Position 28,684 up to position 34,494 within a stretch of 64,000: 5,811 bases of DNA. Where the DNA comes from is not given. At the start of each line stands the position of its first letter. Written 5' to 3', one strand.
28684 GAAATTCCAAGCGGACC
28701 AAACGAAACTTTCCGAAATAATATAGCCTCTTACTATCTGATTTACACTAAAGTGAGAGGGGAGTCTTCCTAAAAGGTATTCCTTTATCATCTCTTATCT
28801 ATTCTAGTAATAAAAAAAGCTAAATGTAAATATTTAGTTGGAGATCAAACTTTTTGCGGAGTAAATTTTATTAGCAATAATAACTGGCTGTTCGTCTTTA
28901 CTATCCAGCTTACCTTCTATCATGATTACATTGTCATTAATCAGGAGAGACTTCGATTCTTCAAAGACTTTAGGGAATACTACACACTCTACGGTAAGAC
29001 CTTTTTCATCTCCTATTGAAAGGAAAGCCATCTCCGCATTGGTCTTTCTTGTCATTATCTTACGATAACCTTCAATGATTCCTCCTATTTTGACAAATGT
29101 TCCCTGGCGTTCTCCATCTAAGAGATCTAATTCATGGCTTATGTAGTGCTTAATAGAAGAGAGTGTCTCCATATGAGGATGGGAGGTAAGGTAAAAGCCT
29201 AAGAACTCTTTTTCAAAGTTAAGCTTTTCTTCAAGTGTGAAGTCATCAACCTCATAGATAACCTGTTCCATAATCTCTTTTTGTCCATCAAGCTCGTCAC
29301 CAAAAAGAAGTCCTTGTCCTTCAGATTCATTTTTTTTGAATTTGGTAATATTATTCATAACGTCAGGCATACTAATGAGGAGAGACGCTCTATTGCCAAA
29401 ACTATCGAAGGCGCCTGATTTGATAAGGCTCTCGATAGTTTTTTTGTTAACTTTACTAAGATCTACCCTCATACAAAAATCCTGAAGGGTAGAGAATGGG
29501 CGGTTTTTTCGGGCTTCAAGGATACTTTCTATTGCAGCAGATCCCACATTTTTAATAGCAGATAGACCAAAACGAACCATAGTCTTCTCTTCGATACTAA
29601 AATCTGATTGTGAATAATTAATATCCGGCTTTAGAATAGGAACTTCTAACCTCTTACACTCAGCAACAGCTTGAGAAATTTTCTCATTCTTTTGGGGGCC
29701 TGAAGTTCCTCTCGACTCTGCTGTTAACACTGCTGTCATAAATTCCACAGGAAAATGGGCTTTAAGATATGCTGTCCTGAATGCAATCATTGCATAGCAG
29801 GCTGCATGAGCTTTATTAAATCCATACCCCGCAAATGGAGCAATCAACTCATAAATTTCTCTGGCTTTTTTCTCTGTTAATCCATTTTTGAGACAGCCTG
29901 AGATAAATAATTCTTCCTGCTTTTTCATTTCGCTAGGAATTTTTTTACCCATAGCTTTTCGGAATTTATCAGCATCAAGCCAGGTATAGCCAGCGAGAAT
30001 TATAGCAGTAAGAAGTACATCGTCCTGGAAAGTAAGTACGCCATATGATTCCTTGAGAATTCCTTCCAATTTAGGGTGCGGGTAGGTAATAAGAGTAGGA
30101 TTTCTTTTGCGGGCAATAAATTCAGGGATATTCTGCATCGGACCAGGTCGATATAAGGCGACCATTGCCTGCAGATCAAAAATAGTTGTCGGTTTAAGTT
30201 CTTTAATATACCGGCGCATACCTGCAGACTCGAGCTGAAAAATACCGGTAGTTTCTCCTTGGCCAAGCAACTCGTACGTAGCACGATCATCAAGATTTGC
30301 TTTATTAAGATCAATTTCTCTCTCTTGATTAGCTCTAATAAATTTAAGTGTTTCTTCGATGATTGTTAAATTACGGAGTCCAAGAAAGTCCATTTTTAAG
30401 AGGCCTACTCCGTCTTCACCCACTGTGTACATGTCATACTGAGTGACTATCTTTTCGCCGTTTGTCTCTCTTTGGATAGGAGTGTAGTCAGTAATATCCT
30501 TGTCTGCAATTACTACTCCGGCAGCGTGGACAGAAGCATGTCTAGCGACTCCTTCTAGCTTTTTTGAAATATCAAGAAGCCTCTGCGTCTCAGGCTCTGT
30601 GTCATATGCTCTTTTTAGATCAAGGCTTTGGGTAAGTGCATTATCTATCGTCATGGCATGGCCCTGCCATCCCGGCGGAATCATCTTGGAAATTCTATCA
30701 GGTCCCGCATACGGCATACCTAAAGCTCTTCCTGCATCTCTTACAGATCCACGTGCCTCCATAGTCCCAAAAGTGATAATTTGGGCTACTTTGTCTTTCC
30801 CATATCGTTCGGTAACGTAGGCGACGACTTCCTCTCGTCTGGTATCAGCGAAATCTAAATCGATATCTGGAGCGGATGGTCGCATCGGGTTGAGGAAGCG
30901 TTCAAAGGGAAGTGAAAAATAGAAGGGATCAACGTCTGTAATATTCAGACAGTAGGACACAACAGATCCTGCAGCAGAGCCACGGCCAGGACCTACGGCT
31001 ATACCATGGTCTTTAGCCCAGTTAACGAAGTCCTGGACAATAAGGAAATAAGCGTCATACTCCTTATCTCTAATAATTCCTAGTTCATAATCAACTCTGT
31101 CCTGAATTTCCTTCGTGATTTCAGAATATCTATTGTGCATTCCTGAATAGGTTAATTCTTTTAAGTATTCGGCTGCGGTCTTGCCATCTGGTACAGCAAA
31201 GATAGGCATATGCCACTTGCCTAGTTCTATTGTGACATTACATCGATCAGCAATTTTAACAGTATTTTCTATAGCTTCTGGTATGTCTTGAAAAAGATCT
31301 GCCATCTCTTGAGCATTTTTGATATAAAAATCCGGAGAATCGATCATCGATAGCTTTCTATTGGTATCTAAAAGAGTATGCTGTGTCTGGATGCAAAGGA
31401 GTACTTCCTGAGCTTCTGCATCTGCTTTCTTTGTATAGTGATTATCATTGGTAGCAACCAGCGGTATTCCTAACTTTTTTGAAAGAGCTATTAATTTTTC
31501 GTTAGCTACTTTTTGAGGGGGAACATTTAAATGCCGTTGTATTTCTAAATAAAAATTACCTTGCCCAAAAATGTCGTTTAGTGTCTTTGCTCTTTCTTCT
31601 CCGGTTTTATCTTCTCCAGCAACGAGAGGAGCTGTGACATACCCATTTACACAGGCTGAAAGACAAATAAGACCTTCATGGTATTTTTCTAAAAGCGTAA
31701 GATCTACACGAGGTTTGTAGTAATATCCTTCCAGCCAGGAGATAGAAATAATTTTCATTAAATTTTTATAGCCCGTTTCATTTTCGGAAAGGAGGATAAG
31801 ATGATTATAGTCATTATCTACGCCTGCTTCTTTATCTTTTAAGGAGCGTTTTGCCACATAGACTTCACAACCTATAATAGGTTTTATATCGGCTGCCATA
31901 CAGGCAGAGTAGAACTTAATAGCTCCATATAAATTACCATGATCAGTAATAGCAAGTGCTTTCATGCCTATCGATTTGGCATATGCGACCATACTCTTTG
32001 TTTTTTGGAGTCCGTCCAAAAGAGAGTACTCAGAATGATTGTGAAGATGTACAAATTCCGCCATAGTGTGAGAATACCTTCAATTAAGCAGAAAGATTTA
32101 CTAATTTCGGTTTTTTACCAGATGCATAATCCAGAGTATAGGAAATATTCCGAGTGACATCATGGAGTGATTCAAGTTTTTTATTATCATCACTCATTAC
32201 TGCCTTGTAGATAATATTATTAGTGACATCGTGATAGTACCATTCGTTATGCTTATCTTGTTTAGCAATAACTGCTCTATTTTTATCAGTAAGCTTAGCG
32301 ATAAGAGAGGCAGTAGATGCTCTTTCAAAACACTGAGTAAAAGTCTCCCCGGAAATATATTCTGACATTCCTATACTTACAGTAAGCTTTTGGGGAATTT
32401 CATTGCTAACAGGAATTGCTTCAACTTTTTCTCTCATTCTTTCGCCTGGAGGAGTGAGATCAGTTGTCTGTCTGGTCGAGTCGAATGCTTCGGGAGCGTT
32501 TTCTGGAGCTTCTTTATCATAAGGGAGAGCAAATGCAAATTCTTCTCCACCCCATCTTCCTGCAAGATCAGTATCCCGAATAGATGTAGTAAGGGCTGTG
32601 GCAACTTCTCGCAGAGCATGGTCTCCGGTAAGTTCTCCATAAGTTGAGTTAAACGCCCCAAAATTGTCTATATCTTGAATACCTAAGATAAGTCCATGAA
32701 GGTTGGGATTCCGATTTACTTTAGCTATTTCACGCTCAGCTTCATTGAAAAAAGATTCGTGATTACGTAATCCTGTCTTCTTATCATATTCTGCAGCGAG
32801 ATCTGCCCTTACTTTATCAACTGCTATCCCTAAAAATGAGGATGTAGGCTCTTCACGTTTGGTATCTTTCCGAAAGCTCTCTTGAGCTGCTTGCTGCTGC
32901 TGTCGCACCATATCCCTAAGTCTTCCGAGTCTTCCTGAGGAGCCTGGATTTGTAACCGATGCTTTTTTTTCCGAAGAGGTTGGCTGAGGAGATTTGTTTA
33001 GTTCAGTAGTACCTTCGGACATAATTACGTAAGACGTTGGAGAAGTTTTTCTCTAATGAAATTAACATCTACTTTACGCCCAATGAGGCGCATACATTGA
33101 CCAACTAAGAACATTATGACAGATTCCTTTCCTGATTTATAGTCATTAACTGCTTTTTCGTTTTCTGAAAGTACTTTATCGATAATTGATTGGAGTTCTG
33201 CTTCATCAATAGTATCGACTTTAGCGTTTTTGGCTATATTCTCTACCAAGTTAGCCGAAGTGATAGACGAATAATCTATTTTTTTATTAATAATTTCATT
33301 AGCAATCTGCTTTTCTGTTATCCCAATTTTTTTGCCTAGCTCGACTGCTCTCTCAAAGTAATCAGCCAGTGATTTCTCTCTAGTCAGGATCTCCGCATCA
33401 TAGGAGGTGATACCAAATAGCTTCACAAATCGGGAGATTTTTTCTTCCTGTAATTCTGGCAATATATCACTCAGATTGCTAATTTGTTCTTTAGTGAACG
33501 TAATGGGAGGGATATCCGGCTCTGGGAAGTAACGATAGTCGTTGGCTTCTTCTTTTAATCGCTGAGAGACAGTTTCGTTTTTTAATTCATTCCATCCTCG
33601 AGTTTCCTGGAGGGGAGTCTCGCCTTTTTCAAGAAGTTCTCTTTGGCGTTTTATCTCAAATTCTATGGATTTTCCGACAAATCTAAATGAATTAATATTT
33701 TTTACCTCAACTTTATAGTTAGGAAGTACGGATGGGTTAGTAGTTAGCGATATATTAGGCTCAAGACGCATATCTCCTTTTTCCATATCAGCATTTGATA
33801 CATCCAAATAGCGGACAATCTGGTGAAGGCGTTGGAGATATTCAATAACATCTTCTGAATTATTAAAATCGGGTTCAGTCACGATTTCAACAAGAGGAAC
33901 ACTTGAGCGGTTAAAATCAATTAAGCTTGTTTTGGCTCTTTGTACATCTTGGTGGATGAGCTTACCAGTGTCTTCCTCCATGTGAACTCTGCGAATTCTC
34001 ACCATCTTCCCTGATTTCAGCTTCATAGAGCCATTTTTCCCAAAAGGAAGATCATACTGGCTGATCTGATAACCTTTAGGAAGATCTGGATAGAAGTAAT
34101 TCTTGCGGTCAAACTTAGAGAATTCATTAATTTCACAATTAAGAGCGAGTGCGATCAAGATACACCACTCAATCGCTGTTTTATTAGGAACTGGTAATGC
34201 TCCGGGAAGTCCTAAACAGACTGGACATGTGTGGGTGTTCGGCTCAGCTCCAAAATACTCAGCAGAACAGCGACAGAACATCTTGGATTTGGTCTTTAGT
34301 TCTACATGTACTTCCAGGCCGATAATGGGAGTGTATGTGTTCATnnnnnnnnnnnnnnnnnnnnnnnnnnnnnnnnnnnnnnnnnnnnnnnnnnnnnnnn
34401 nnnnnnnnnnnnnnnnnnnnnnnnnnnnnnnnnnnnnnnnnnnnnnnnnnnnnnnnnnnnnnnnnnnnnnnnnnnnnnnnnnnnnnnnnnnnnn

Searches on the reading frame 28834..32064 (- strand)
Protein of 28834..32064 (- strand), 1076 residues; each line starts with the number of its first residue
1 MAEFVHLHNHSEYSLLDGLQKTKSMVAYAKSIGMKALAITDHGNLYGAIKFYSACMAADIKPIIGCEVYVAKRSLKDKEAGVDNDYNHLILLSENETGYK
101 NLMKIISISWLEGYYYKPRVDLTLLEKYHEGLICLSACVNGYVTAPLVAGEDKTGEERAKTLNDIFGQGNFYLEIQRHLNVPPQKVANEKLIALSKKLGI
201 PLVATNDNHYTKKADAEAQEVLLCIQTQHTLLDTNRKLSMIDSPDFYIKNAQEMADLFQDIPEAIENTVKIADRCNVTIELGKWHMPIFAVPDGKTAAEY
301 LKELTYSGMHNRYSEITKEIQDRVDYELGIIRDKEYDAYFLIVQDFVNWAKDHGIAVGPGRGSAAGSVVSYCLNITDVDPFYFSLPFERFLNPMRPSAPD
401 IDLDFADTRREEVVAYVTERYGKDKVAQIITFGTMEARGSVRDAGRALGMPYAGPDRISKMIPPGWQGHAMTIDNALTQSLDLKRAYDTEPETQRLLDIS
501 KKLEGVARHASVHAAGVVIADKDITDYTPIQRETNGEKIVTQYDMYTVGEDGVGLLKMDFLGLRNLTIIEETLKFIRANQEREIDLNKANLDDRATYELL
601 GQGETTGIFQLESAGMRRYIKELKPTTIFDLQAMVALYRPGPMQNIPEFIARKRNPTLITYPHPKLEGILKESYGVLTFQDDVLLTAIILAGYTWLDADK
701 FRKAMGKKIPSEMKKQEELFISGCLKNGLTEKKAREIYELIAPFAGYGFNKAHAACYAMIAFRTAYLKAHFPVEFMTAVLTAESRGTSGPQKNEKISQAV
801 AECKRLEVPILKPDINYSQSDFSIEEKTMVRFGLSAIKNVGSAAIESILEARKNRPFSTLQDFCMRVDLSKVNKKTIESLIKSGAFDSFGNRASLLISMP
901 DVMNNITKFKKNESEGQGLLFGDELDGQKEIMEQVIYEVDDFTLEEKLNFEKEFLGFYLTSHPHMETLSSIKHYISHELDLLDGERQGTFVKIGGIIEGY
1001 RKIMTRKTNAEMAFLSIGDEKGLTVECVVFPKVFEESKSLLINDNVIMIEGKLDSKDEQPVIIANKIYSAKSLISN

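Call 34: search_protein_families(library=pfam, max_evalue=0.00001, proteins=[window:28834-32064:-])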
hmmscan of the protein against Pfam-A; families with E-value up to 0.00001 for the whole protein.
window:28834-32064:- (1076 aa): 5 families
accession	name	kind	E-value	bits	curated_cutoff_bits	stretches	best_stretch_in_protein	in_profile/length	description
PF07733.18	DNA_pol3_alpha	-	1.4e-98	330.1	23.9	1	299-562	1-260/260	Bacterial DNA polymerase III alpha NTPase domain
PF02811.25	PHP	-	8.1e-58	195.8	26.4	1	6-178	1-164/164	PHP domain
PF17657.6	DNA_pol3_finger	-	3.5e-54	183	22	1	565-728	1-166/166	Bacterial DNA polymerase III alpha subunit finger domain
PF14579.12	HHH_6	-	7.6e-32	109.8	25.6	1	808-894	2-89/90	Helix-hairpin-helix motif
PF01336.31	tRNA_anti-codon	-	3.3e-07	30.6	27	1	991-1068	1-73/75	OB-fold nucleic acid binding domain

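Call 62: find_homologous_proteins(query=window:28834-32064:-, max_evalue=1e-100)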
Query window:28834-32064:- (1076 aa): 8000 proteins with E <= 1e-100 among 8000 candidates; the best 120 are listed.
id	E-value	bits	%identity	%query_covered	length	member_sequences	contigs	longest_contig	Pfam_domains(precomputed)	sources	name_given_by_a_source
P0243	0.0e+0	2295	92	100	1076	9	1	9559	PF02811.27,PF14579.13,PF01336.32,PF17657.7,PF07733.19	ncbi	-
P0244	0.0e+0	2215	89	100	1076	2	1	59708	PF02811.27,PF14579.13,PF01336.32,PF17657.7,PF07733.19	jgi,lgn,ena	-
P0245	0.0e+0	2170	86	100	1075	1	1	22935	PF02811.27,PF14579.13,PF01336.32,PF17657.7,PF07733.19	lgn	-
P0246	0.0e+0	2115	85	100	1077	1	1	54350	PF02811.27,PF14579.13,PF01336.32,PF17657.7,PF07733.19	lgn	-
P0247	0.0e+0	2086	84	100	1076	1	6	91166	PF02811.27,PF14579.13,PF01336.32,PF17657.7,PF07733.19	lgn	-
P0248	0.0e+0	2059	83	100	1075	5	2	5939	PF02811.27,PF14579.13,PF01336.32,PF17657.7,PF07733.19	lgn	-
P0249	0.0e+0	2049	83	100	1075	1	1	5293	PF02811.27,PF14579.13,PF01336.32,PF17657.7,PF07733.19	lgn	-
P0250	0.0e+0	2048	81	100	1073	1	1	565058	PF02811.27,PF14579.13,PF01336.32,PF17657.7,PF07733.19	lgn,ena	-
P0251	0.0e+0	2033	81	100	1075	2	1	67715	PF02811.27,PF14579.13,PF01336.32,PF17657.7,PF07733.19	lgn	-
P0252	0.0e+0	2031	81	100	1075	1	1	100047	PF04919.19,PF02811.27,PF14579.13,PF01336.32,PF17657.7,PF07733.19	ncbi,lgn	-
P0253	0.0e+0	2030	80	100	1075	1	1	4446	PF02811.27,PF14579.13,PF01336.32,PF17657.7,PF07733.19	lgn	-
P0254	0.0e+0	2028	81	100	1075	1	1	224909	PF02811.27,PF14579.13,PF01336.32,PF17657.7,PF07733.19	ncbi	-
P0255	0.0e+0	2021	81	99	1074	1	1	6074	PF02811.27,PF14579.13,PF01336.32,PF17657.7,PF07733.19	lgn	-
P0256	0.0e+0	2021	81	100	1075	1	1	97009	PF02811.27,PF14579.13,PF01336.32,PF17657.7,PF07733.19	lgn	-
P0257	0.0e+0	2020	81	100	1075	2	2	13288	PF04919.19,PF02811.27,PF14579.13,PF01336.32,PF17657.7,PF07733.19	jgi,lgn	jgi:DNA polymerase-3 subunit alpha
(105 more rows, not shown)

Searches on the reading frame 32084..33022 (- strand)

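Call 34: search_protein_families(library=pfam, max_evalue=0.00001, proteins=[window:32084-33022:-])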
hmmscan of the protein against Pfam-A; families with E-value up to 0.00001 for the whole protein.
window:32084-33022:- (312 aa): 1 family
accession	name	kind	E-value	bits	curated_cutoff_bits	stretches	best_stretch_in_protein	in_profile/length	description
PF00990.26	GGDEF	-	1.3e-28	100.2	23.8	1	77-249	1-161/161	Diguanylate cyclase, GGDEF domain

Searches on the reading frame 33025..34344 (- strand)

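Call 34: search_protein_families(library=pfam, max_evalue=0.00001, proteins=[window:33025-34344:-])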
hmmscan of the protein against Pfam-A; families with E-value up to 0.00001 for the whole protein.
window:33025-34344:- (439 aa): 2 families
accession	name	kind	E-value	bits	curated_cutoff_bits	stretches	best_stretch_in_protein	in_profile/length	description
PF02934.20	GatB_N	-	1.6e-112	375.7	23.4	1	7-288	2-276/277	GatB/GatE catalytic domain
PF02637.23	GatB_Yqey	-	3.5e-15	56.6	27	1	342-438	52-148/148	GatB domain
